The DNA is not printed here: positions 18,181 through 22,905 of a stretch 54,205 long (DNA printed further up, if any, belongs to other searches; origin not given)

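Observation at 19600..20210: PolC retains the exonuclease insert but has lost the DEDDh proofreading motifs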

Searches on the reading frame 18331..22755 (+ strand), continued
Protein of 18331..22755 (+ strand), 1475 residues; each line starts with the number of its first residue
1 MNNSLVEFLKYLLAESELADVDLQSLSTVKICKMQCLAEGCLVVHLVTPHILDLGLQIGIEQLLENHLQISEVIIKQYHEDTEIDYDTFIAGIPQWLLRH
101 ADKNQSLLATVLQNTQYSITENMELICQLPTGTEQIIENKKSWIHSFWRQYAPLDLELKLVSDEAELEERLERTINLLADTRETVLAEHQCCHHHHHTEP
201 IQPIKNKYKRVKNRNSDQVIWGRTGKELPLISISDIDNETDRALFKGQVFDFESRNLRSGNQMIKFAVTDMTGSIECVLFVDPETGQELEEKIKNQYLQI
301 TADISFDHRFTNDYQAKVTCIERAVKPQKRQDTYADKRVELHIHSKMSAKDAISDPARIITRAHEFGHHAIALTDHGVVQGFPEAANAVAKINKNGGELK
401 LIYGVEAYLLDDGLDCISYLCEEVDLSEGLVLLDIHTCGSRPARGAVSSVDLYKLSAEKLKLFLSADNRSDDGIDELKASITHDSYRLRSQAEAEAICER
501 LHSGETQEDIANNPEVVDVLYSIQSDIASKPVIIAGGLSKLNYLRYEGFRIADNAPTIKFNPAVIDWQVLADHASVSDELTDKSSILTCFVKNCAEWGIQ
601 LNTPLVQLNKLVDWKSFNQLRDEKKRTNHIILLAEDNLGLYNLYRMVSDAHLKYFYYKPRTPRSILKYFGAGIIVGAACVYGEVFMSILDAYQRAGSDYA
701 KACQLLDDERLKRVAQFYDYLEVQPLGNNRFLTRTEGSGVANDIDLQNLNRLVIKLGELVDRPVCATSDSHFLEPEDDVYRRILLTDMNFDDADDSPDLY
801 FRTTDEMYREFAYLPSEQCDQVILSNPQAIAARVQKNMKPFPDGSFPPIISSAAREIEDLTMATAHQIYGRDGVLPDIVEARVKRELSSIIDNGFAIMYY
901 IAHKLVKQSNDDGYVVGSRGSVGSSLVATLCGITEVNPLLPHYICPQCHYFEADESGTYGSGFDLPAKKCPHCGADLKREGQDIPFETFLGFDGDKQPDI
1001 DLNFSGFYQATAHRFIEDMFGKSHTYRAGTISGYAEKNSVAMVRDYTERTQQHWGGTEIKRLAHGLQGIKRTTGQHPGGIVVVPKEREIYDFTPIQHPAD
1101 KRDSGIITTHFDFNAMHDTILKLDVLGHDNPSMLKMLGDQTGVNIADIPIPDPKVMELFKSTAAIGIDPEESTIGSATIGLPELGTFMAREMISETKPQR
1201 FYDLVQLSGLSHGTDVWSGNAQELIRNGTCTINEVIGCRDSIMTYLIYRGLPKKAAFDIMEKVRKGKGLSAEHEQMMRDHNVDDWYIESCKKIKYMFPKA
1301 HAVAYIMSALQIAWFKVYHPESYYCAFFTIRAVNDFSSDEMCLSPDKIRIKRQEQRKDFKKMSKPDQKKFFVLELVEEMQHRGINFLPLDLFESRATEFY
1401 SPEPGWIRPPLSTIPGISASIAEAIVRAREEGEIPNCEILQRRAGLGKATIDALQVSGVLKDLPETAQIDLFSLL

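Call 8: find_homologous_proteins(query=window:18331-22755:+, max_evalue=1e-10)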
Query window:18331-22755:+ (1475 aa): 428 proteins with E <= 1e-10 among 8000 candidates; the best 120 are listed.
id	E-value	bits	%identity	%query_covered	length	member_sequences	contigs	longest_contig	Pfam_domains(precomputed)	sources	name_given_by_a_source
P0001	0.0e+0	3423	100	100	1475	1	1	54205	PF02811.27,PF14579.13,PF17657.7,PF07733.19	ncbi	-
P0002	0.0e+0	2607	76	100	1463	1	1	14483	PF02811.27,PF14579.13,PF17657.7,PF07733.19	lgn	-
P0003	0.0e+0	1988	60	100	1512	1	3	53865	PF12836.14,PF02811.27,PF14579.13,PF17657.7,PF07733.19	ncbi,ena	-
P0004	0.0e+0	1770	54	99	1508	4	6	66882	PF12836.14,PF02811.27,PF14579.13,PF17657.7,PF07733.19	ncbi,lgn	ncbi:MAG: PolC-type DNA polymerase III [Saccharofermentanales bacterium]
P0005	0.0e+0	1747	54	99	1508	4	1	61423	PF12836.14,PF02811.27,PF14579.13,PF17657.7,PF07733.19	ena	-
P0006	0.0e+0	1737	54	100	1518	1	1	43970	PF12836.14,PF02811.27,PF14579.13,PF17657.7,PF07733.19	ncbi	-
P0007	0.0e+0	1735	54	99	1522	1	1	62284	PF12836.14,PF02811.27,PF14579.13,PF17657.7,PF07733.19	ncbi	-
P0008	0.0e+0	1725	54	96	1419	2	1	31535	PF12836.14,PF02811.27,PF14579.13,PF17657.7,PF07733.19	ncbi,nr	ncbi:MAG: PolC-type DNA polymerase III, partial [Clostridiaceae bacterium]|nr:PolC-type DNA polymera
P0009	0.0e+0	1721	53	99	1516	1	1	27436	PF12836.14,PF02811.27,PF14579.13,PF17657.7,PF07733.19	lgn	-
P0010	0.0e+0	1719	53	100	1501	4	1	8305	PF12836.14,PF02811.27,PF14579.13,PF01336.32,PF17657.7,PF07733.19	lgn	-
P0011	0.0e+0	1713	53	99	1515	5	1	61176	PF12836.14,PF02811.27,PF14579.13,PF17657.7,PF07733.19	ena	-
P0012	0.0e+0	1698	52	100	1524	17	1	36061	PF12836.14,PF02811.27,PF14579.13,PF17657.7,PF07733.19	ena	-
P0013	0.0e+0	1682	52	100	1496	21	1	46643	PF12836.14,PF02811.27,PF14579.13,PF17657.7,PF07733.19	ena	-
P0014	0.0e+0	1673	51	99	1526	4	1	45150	PF12836.14,PF02811.27,PF14579.13,PF17657.7,PF07733.19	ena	-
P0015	0.0e+0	1578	53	94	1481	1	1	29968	PF12836.14,PF02811.27,PF14579.13,PF17657.7,PF07733.19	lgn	-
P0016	0.0e+0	1479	47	100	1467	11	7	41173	PF00929.32,PF02811.27,PF14579.13,PF17657.7,PF07733.19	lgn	-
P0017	0.0e+0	1472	47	94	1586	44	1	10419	PF02811.27,PF14579.13,PF17657.7,PF07733.19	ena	-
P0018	0.0e+0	1472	57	65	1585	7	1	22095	PF02811.27,PF14579.13,PF17657.7,PF07733.19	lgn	-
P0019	0.0e+0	1468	55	83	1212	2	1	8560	PF12836.14,PF02811.27,PF14579.13,PF17657.7,PF07733.19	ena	-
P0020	0.0e+0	1468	49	96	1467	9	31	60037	PF00929.32,PF02811.27,PF14579.13,PF17657.7,PF07733.19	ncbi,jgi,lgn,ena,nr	ncbi:MAG: PolC-type DNA polymerase III [Clostridiaceae bacterium]|nr:PolC-type DNA polymerase III [C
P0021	0.0e+0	1461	61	59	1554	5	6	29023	PF00929.32,PF12836.14,PF02811.27,PF14579.13,PF17657.7,PF07733.19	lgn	-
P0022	0.0e+0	1452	48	98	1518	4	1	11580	PF12836.14,PF02811.27,PF14579.13,PF17657.7,PF07733.19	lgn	-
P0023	0.0e+0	1451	48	93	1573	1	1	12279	PF12836.14,PF02811.27,PF14579.13,PF17657.7,PF07733.19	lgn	-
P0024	0.0e+0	1447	48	98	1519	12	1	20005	PF12836.14,PF02811.27,PF14579.13,PF17657.7,PF07733.19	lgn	-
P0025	0.0e+0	1434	47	98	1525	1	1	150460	PF12836.14,PF02811.27,PF14579.13,PF17657.7,PF07733.19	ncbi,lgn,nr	ncbi:MAG: PolC-type DNA polymerase III [Eubacteriales bacterium]|nr:PolC-type DNA polymerase III [Eu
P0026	0.0e+0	1418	48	97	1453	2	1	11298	PF12836.14,PF02811.27,PF14579.13,PF17657.7,PF07733.19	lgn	-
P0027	0.0e+0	1415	47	94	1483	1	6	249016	PF12836.14,PF02811.27,PF14579.13,PF17657.7,PF07733.19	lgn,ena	-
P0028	0.0e+0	1414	51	86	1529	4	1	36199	PF00929.32,PF12836.14,PF02811.27,PF14579.13,PF17657.7,PF07733.19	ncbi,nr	ncbi:MAG: PolC-type DNA polymerase III [Oscillospiraceae bacterium]|nr:PolC-type DNA polymerase III 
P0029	0.0e+0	1380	49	87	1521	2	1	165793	PF00929.32,PF02811.27,PF14579.13,PF17657.7,PF07733.19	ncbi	-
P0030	0.0e+0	1366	46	97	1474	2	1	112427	PF12836.14,PF02811.27,PF14579.13,PF17657.7,PF07733.19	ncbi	-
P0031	0.0e+0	1362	45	98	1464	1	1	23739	PF00929.32,PF02811.27,PF14579.13,PF17657.7,PF07733.19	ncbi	-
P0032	0.0e+0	1241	46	84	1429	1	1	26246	PF00929.32,PF02811.27,PF17657.7,PF07733.19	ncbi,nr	ncbi:MAG TPA: PolC-type DNA polymerase III, partial [Clostridiaceae bacterium]|nr:PolC-type DNA poly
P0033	0.0e+0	1228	43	100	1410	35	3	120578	PF02811.27,PF14579.13,PF01336.32,PF17657.7,PF07733.19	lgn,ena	-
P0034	0.0e+0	1216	47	86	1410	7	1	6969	PF02811.27,PF14579.13,PF17657.7,PF07733.19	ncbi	-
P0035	0.0e+0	1072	42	85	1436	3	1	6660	PF00929.32,PF13482.13,PF02811.27,PF16473.12,PF14579.13,PF14480.12,PF01336.32,PF11490.14,PF17657.7,PF07733.19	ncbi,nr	ncbi:MAG: PolC-type DNA polymerase III [Clostridiaceae bacterium]|nr:PolC-type DNA polymerase III [C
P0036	0.0e+0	1061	40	92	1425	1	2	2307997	PF00929.32,PF13482.13,PF02811.27,PF14579.13,PF01336.32,PF11490.14,PF17657.7,PF07733.19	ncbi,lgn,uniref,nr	ncbi:DNA polymerase-3 subunit alpha (Gram-positive type) [Keratinibaculum paraultunense]|uniref:DNA 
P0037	0.0e+0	1045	42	85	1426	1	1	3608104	PF00929.32,PF02811.27,PF16473.12,PF14579.13,PF01336.32,PF11490.14,PF17657.7,PF07733.19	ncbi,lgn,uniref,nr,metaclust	ncbi:DNA polymerase III catalytic subunit, PolC type [Desulforamulus reducens MI-1]|uniref:DNA polym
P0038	0.0e+0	1040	49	58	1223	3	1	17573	PF02811.27,PF14579.13,PF01336.32,PF11490.14,PF17657.7,PF07733.19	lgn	-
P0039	0.0e+0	1040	39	92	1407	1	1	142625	PF00929.32,PF13482.13,PF02811.27,PF16473.12,PF14579.13,PF17657.7,PF07733.19,PF21762.4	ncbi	ncbi:PolC-type DNA polymerase III [Caldicellulosiruptoraceae bacterium PP1]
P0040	0.0e+0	1036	41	85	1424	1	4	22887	PF00929.32,PF02811.27,PF16473.12,PF14579.13,PF01336.32,PF11490.14,PF17657.7,PF07733.19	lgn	-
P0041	0.0e+0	1029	47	61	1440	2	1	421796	PF00929.32,PF13482.13,PF02811.27,PF14579.13,PF14480.12,PF11490.14,PF17657.7,PF07733.19,PF21762.4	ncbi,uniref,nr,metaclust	ncbi:DNA polymerase III PolC-type [Andreesenia angusta]|uniref:DNA polymerase III PolC-type n=1 Tax=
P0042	0.0e+0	1028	42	86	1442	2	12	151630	PF00929.32,PF13482.13,PF02811.27,PF14579.13,PF01336.32,PF11490.14,PF17657.7,PF07733.19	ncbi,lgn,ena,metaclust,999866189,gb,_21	metaclust:\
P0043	0.0e+0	1027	48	59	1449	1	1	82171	PF00929.32,PF12836.14,PF13482.13,PF02811.27,PF14579.13,PF14480.12,PF01336.32,PF17657.7,PF07733.19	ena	-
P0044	0.0e+0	1025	41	84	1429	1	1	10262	PF00929.32,PF12836.14,PF13482.13,PF02811.27,PF16473.12,PF14579.13,PF01336.32,PF11490.14,PF17657.7,PF07733.19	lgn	-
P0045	0.0e+0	1014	41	84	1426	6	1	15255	PF00929.32,PF12836.14,PF13482.13,PF02811.27,PF16473.12,PF14579.13,PF01336.32,PF11490.14,PF17657.7,PF07733.19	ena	-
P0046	1.6e-298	1012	41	85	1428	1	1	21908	PF00929.32,PF13482.13,PF02811.27,PF16473.12,PF14579.13,PF17657.7,PF07733.19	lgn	-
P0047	2.4e-298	1011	41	85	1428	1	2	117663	PF00929.32,PF13482.13,PF02811.27,PF16473.12,PF14579.13,PF17657.7,PF07733.19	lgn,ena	-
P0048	2.8e-298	1011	41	85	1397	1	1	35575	PF00929.32,PF13482.13,PF02811.27,PF16473.12,PF14579.13,PF17657.7,PF07733.19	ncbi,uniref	ncbi:PolC-type DNA polymerase III [uncultured Allofournierella sp.]|uniref:PolC-type DNA polymerase 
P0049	2.8e-298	1011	41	85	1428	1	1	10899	PF00929.32,PF13482.13,PF02811.27,PF16473.12,PF14579.13,PF17657.7,PF07733.19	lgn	-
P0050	4.1e-298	1010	41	85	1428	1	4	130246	PF00929.32,PF13482.13,PF02811.27,PF16473.12,PF14579.13,PF17657.7,PF07733.19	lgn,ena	-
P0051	5.7e-298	1010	41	85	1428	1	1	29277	PF00929.32,PF13482.13,PF02811.27,PF16473.12,PF14579.13,PF17657.7,PF07733.19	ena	-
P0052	7.1e-298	1010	41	85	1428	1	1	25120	PF00929.32,PF13482.13,PF02811.27,PF16473.12,PF14579.13,PF17657.7,PF07733.19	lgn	-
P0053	1.5e-297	1008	40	84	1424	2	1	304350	PF00929.32,PF13482.13,PF02811.27,PF16473.12,PF14579.13,PF01336.32,PF11490.14,PF17657.7,PF07733.19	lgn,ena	-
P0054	1.7e-297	1008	41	86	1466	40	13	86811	PF00929.32,PF02811.27,PF14579.13,PF14480.12,PF17657.7,PF07733.19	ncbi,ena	-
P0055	3.4e-297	1007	49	57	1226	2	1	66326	PF02811.27,PF14579.13,PF01336.32,PF11490.14,PF17657.7,PF07733.19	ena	-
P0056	1.2e-296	1005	40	86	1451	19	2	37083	PF00929.32,PF13482.13,PF02811.27,PF14579.13,PF01336.32,PF17657.7,PF07733.19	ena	-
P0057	2.3e-296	1005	40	85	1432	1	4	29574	PF00929.32,PF13482.13,PF02811.27,PF14579.13,PF17657.7,PF07733.19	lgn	-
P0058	8.2e-296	1003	49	58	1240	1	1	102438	PF02811.27,PF14579.13,PF11490.14,PF17657.7,PF07733.19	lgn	-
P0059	3.5e-295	1001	41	90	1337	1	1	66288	PF00929.32,PF12836.14,PF13482.13,PF02811.27,PF14579.13,PF17657.7,PF07733.19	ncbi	-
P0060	4.7e-295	1000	41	85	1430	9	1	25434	PF00929.32,PF13482.13,PF02811.27,PF14579.13,PF17657.7,PF07733.19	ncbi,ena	-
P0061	2.0e-294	998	39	91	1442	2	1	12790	PF00929.32,PF02811.27,PF14579.13,PF17657.7,PF07733.19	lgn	-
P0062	3.0e-294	998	39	91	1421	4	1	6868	PF00929.32,PF13482.13,PF02811.27,PF14579.13,PF17657.7,PF07733.19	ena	-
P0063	3.0e-294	998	41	83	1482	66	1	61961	PF00929.32,PF02811.27,PF14579.13,PF17657.7,PF07733.19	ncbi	-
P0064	1.2e-293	996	41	84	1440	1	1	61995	PF00929.32,PF02811.27,PF16473.12,PF14579.13,PF14480.12,PF01336.32,PF11490.14,PF17657.7,PF07733.19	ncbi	-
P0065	1.3e-293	995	48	61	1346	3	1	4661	PF00929.32,PF02811.27,PF16473.12,PF14579.13,PF17657.7,PF07733.19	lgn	-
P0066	2.4e-293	995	40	88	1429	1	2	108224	PF00929.32,PF13482.13,PF02811.27,PF14579.13,PF17657.7,PF07733.19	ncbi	-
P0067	3.7e-293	994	49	57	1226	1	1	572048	PF02811.27,PF14579.13,PF01336.32,PF17657.7,PF07733.19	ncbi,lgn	ncbi:MAG: PolC-type DNA polymerase III [Bacillota bacterium]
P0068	3.8e-293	994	40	86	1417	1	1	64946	PF00929.32,PF13482.13,PF02811.27,PF16473.12,PF14579.13,PF17657.7,PF07733.19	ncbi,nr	nr:PolC-type DNA polymerase III [Tissierella sp.]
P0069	4.3e-293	994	41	85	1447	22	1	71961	PF00929.32,PF13482.13,PF02811.27,PF16473.12,PF14579.13,PF17657.7,PF07733.19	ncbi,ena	-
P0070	8.9e-293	993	40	89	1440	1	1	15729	PF00929.32,PF13482.13,PF02811.27,PF14579.13,PF11490.14,PF17657.7,PF07733.19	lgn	-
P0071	1.6e-292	992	51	57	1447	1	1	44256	PF00929.32,PF13482.13,PF02811.27,PF14579.13,PF01336.32,PF17657.7,PF07733.19,PF21762.4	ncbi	-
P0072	3.1e-292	991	41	85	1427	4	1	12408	PF00929.32,PF13482.13,PF02811.27,PF14579.13,PF17657.7,PF07733.19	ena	-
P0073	5.5e-292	990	40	85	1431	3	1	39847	PF00929.32,PF13482.13,PF02811.27,PF14579.13,PF17657.7,PF07733.19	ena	-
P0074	1.6e-291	988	40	86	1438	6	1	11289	PF00929.32,PF02811.27,PF14579.13,PF11490.14,PF17657.7,PF07733.19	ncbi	-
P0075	1.8e-291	988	41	84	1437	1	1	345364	PF00929.32,PF13482.13,PF02811.27,PF14579.13,PF14480.12,PF01336.32,PF11490.14,PF17657.7,PF07733.19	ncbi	-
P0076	2.6e-291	988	40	86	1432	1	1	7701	PF00929.32,PF13482.13,PF02811.27,PF16473.12,PF14579.13,PF11490.14,PF17657.7,PF07733.19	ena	-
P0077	3.7e-291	987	41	85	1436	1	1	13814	PF00929.32,PF13482.13,PF02811.27,PF14579.13,PF17657.7,PF07733.19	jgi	-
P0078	4.1e-291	987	40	85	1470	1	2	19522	PF00929.32,PF13482.13,PF02811.27,PF16473.12,PF14579.13,PF11490.14,PF17657.7,PF07733.19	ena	-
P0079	4.2e-291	987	40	86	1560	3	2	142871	PF00929.32,PF13482.13,PF02811.27,PF16473.12,PF14579.13,PF14480.12,PF01336.32,PF17657.7,PF07733.19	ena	-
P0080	7.3e-291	986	41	85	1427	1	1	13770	PF00929.32,PF13482.13,PF02811.27,PF14579.13,PF17657.7,PF07733.19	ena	-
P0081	1.1e-290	986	39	85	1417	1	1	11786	PF00929.32,PF13482.13,PF02811.27,PF16473.12,PF14579.13,PF01336.32,PF17657.7,PF07733.19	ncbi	-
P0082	1.3e-290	986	41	86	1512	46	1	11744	PF00929.32,PF02811.27,PF16473.12,PF14579.13,PF14480.12,PF01336.32,PF17657.7,PF07733.19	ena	-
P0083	1.6e-290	985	47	61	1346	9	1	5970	PF00929.32,PF02811.27,PF16473.12,PF14579.13,PF17657.7,PF07733.19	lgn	-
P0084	2.5e-290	985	48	58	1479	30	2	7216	PF00929.32,PF13482.13,PF02811.27,PF14579.13,PF17657.7,PF07733.19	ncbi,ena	-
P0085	2.6e-290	984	40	86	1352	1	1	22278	PF00929.32,PF02811.27,PF16473.12,PF14579.13,PF01336.32,PF17657.7,PF07733.19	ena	-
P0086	3.8e-290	984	39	86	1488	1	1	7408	PF00929.32,PF02811.27,PF14579.13,PF14480.12,PF17657.7,PF07733.19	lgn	-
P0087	7.6e-290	983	39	88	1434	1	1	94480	PF00929.32,PF02811.27,PF16473.12,PF14579.13,PF17657.7,PF07733.19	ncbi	-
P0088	2.1e-289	981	42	86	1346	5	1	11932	PF00929.32,PF02811.27,PF16473.12,PF14579.13,PF17657.7,PF07733.19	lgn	-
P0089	3.2e-289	981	48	61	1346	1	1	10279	PF00929.32,PF02811.27,PF16473.12,PF14579.13,PF17657.7,PF07733.19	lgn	-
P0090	7.1e-289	980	47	57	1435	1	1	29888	PF00929.32,PF13482.13,PF02811.27,PF16473.12,PF14579.13,PF17657.7,PF07733.19,PF21762.4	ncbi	-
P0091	1.7e-287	975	40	85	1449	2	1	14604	PF00929.32,PF13482.13,PF02811.27,PF16473.12,PF14579.13,PF11490.14,PF17657.7,PF07733.19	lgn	-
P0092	4.4e-287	974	48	61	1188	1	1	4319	PF00929.32,PF02811.27,PF16473.12,PF14579.13,PF17657.7,PF07733.19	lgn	-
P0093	2.5e-286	971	40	85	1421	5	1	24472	PF00929.32,PF02811.27,PF16473.12,PF14579.13,PF17657.7,PF07733.19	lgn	-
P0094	5.7e-286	970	47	57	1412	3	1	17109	PF02811.27,PF14579.13,PF17657.7,PF07733.19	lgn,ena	-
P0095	1.1e-285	969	39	84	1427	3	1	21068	PF00929.32,PF02811.27,PF14579.13,PF11490.14,PF17657.7,PF07733.19,PF21762.4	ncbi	-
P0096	1.2e-285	969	41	84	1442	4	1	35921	PF00929.32,PF02811.27,PF16473.12,PF14579.13,PF11490.14,PF17657.7,PF07733.19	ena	-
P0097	2.4e-285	968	48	58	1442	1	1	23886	PF00929.32,PF02811.27,PF16473.12,PF14579.13,PF17657.7,PF07733.19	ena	-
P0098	2.6e-285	968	48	57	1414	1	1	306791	PF02811.27,PF14579.13,PF17657.7,PF07733.19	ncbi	ncbi:MAG: PolC-type DNA polymerase III [Bacillota bacterium]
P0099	1.6e-284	965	45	61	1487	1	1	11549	PF00929.32,PF13482.13,PF02811.27,PF14579.13,PF14480.12,PF01336.32,PF17657.7,PF07733.19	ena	-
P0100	1.8e-284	965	47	57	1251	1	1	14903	PF02811.27,PF14579.13,PF01336.32,PF17657.7,PF07733.19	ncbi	-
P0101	8.4e-284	963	39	85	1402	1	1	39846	PF00929.32,PF01612.27,PF13482.13,PF02811.27,PF16473.12,PF14579.13,PF01336.32,PF17657.7,PF07733.19,PF21762.4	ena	-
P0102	2.1e-283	962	39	86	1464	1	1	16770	PF00929.32,PF02811.27,PF14579.13,PF17657.7,PF07733.19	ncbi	-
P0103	2.9e-283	961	47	60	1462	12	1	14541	PF00929.32,PF02811.27,PF14579.13,PF14480.12,PF17657.7,PF07733.19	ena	-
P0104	3.1e-282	958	40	85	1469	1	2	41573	PF00929.32,PF13482.13,PF02811.27,PF16473.12,PF14579.13,PF17657.7,PF07733.19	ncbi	-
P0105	1.3e-281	956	40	85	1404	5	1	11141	PF00929.32,PF13482.13,PF02811.27,PF14579.13,PF17657.7,PF07733.19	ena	-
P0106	2.0e-281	955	46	59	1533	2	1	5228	PF00929.32,PF02811.27,PF16473.12,PF14579.13,PF14480.12,PF01336.32,PF17657.7,PF07733.19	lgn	-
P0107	3.1e-281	954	40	86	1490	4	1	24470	PF00929.32,PF02811.27,PF14579.13,PF14480.12,PF17657.7,PF07733.19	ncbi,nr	ncbi:MAG: PolC-type DNA polymerase III [Lachnospiraceae bacterium]|nr:PolC-type DNA polymerase III [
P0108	3.3e-281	954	41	78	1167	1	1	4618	PF00929.32,PF02811.27,PF14579.13,PF17657.7,PF07733.19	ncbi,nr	ncbi:MAG: PolC-type DNA polymerase III, partial [Oscillospiraceae bacterium]|nr:PolC-type DNA polyme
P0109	5.4e-281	954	39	84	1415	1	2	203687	PF00929.32,PF13482.13,PF02811.27,PF16473.12,PF14579.13,PF14480.12,PF01336.32,PF17657.7,PF07733.19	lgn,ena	-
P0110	1.0e-280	953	47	58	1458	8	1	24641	PF00929.32,PF13482.13,PF02811.27,PF16473.12,PF14579.13,PF17657.7,PF07733.19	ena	-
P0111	1.3e-280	952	39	84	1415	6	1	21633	PF00929.32,PF13482.13,PF02811.27,PF16473.12,PF14579.13,PF14480.12,PF01336.32,PF17657.7,PF07733.19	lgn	-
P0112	1.5e-280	952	47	58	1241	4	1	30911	PF02811.27,PF14579.13,PF01336.32,PF17657.7,PF07733.19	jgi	-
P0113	2.4e-280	951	39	86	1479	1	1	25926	PF00929.32,PF02811.27,PF14579.13,PF01336.32,PF17657.7,PF07733.19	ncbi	-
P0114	5.4e-280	950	48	58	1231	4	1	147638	PF12836.14,PF02811.27,PF14579.13,PF11490.14,PF17657.7,PF07733.19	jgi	jgi:DNA polymerase-3 subunit alpha (Gram-positive type)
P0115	8.8e-280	950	40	84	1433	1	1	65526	PF00929.32,PF13482.13,PF02811.27,PF16473.12,PF14579.13,PF17657.7,PF07733.19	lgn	-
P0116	1.9e-279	948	40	84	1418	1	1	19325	PF00929.32,PF02811.27,PF14579.13,PF01336.32,PF17657.7,PF07733.19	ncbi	-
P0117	6.6e-279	947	37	97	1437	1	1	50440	PF00929.32,PF02811.27,PF14579.13,PF17657.7,PF07733.19,PF21762.4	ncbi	-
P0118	2.3e-278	945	40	85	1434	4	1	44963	PF00929.32,PF13482.13,PF02811.27,PF16473.12,PF14579.13,PF17657.7,PF07733.19,PF21762.4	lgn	-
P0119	2.5e-278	945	40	85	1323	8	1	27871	PF00929.32,PF02811.27,PF14579.13,PF01336.32,PF17657.7,PF07733.19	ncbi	-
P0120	8.7e-278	943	41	85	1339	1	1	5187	PF00929.32,PF12836.14,PF13482.13,PF02811.27,PF16473.12,PF14579.13,PF17657.7,PF07733.19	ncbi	-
